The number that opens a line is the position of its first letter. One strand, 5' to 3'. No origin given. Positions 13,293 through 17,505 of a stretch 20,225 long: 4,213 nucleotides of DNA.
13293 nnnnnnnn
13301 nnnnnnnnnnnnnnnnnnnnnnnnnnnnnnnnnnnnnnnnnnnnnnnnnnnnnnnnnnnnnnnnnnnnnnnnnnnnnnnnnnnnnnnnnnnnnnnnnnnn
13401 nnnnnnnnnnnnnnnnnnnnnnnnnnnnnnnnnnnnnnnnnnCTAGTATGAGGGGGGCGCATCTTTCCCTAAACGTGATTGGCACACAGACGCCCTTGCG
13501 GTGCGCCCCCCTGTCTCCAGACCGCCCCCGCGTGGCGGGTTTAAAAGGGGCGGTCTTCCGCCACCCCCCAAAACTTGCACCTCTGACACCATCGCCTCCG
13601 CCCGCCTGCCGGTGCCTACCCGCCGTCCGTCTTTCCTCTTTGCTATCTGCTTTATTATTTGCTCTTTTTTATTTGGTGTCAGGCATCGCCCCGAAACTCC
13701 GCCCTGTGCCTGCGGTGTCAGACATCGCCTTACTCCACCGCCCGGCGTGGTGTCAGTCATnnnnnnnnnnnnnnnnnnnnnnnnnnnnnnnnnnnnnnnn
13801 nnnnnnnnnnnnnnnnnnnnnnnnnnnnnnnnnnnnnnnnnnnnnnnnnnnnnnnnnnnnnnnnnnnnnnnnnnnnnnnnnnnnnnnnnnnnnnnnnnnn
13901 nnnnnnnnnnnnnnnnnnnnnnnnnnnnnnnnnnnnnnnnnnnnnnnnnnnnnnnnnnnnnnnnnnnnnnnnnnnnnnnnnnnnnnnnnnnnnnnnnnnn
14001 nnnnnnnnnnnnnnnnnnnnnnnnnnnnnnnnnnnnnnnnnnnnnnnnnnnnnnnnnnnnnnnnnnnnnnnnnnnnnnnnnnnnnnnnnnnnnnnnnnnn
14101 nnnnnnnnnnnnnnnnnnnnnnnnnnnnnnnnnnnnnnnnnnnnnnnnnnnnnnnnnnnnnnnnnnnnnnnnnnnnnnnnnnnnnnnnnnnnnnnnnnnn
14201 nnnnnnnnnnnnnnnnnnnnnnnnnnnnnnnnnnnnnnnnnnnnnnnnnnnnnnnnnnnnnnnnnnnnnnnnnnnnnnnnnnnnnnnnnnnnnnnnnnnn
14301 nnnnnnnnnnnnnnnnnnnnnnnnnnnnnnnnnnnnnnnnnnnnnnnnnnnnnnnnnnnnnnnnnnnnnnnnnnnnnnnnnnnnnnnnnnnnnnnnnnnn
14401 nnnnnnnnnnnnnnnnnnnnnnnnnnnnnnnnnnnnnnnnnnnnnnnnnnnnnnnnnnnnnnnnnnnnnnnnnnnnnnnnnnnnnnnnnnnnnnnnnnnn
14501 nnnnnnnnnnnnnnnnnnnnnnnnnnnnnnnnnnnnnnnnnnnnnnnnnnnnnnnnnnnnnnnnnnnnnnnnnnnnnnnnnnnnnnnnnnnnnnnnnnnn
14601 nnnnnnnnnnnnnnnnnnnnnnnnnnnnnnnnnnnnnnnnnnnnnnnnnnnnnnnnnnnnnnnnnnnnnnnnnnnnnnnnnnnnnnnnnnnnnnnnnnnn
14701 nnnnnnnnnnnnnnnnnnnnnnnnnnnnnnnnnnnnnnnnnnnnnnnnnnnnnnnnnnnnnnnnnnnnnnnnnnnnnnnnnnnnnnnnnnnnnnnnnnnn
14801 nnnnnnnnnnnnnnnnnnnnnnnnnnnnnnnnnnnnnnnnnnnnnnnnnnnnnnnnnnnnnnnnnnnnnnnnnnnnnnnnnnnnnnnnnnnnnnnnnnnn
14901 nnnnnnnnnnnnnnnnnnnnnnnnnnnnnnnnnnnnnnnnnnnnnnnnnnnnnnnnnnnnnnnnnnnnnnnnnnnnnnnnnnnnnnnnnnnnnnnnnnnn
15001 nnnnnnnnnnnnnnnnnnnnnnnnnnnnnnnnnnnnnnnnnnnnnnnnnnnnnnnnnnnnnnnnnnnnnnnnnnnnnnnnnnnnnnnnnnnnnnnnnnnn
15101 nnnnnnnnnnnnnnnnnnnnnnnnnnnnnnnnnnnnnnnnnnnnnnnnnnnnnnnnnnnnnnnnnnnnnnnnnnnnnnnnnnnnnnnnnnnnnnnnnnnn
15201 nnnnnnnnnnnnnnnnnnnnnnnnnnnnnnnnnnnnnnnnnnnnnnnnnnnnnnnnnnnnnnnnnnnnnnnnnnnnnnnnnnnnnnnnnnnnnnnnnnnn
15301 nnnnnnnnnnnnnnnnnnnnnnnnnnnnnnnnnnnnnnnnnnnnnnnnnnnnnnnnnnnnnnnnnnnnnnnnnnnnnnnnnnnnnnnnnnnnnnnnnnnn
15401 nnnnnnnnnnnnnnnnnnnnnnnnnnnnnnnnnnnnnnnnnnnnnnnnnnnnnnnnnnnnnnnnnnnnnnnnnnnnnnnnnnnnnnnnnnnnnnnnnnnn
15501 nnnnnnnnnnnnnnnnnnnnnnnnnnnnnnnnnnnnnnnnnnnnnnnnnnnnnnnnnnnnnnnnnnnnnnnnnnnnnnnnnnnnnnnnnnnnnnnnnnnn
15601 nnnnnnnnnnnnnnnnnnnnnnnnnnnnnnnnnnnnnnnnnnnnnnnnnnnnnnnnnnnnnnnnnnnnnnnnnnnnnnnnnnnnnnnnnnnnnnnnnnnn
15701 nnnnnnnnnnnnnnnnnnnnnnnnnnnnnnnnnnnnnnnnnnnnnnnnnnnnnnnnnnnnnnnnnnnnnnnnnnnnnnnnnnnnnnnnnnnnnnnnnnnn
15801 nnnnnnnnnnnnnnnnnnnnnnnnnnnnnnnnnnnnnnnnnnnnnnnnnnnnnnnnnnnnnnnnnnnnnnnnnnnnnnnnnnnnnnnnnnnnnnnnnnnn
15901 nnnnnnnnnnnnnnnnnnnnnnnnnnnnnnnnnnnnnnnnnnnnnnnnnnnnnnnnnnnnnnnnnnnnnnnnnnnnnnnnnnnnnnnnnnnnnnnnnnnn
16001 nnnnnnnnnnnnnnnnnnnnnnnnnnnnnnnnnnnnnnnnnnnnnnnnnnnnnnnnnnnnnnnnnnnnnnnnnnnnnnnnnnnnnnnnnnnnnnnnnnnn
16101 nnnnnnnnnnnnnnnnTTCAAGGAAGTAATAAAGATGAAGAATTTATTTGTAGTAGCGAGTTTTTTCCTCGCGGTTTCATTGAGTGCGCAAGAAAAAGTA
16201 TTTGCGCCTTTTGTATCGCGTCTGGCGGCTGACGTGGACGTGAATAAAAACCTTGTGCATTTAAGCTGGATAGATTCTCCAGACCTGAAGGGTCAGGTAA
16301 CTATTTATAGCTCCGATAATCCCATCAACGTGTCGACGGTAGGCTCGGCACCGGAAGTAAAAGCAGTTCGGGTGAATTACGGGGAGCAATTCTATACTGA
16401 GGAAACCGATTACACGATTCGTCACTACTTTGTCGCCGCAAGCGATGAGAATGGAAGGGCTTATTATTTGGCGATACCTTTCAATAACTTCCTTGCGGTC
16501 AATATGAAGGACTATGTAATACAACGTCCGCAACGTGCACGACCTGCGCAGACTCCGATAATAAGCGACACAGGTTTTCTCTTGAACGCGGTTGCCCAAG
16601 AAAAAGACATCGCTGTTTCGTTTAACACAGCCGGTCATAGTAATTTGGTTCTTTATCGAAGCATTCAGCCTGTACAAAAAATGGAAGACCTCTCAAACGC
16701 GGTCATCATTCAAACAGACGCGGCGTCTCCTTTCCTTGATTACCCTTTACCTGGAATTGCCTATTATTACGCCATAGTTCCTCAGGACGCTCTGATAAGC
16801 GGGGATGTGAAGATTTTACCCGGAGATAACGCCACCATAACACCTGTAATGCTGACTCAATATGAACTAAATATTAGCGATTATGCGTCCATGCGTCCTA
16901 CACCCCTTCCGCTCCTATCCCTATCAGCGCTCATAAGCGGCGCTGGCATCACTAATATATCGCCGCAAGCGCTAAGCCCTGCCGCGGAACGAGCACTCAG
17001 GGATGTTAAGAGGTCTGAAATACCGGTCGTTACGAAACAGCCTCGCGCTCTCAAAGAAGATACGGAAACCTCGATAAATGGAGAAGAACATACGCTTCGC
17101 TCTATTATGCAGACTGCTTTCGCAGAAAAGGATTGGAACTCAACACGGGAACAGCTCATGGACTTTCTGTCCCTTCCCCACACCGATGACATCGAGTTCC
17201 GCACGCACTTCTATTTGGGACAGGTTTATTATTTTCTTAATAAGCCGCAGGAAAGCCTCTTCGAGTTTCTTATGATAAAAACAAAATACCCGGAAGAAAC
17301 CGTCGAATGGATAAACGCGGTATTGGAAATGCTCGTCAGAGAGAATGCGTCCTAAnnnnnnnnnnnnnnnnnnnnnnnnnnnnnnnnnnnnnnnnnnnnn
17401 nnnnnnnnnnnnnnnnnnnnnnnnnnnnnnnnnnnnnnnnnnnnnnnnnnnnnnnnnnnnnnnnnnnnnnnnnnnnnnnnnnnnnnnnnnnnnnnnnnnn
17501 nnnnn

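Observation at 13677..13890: Iteron-like row of six direct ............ palindromes leading into a tandem array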

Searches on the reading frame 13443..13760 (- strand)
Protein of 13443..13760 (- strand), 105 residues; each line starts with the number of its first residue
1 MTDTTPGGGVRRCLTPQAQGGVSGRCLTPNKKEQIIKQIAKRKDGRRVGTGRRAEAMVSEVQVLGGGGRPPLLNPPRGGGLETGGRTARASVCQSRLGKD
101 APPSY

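Call 99: search_protein_families(library=pfam, proteins=[window:13443-13760:-], max_evalue=0.01)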
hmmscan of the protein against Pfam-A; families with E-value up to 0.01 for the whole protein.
window:13443-13760:- (105 aa): 0 families

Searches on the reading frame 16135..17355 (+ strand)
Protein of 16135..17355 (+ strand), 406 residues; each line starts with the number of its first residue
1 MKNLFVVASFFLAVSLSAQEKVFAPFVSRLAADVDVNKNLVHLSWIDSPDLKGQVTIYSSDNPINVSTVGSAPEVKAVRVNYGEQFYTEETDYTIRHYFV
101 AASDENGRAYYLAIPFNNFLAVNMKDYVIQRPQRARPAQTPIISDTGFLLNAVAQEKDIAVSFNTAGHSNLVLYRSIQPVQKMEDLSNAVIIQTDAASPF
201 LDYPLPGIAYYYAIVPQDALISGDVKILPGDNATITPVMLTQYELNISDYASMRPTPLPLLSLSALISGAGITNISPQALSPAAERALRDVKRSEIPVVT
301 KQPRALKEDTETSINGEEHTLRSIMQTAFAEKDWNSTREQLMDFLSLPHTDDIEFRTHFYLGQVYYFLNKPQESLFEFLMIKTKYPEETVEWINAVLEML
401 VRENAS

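Call 5: search_protein_families(library=pfam, proteins=[window:16135-17355:+])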
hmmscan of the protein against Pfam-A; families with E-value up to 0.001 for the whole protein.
window:16135-17355:+ (406 aa): 0 families

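Call 18: find_encoding_contigs(protein=window:16135-17355:+, flank=10000, max_places=10)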
Protein window:16135-17355:+ (406 aa): 1 contig read that carries it; 1 place shown.
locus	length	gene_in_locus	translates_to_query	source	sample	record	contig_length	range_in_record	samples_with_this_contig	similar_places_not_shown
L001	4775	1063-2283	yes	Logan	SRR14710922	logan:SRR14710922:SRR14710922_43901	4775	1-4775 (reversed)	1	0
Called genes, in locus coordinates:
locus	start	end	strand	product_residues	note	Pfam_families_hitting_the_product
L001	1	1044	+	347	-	?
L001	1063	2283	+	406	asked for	-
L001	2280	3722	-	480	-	PF02127:Peptidase_M18, PF05343:Peptidase_M42 (faint)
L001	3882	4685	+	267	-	PF03630:Fumble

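Call 99: search_protein_families(library=pfam, proteins=[window:16135-17355:+], max_evalue=0.01)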
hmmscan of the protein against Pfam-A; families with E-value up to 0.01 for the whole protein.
window:16135-17355:+ (406 aa): 0 families
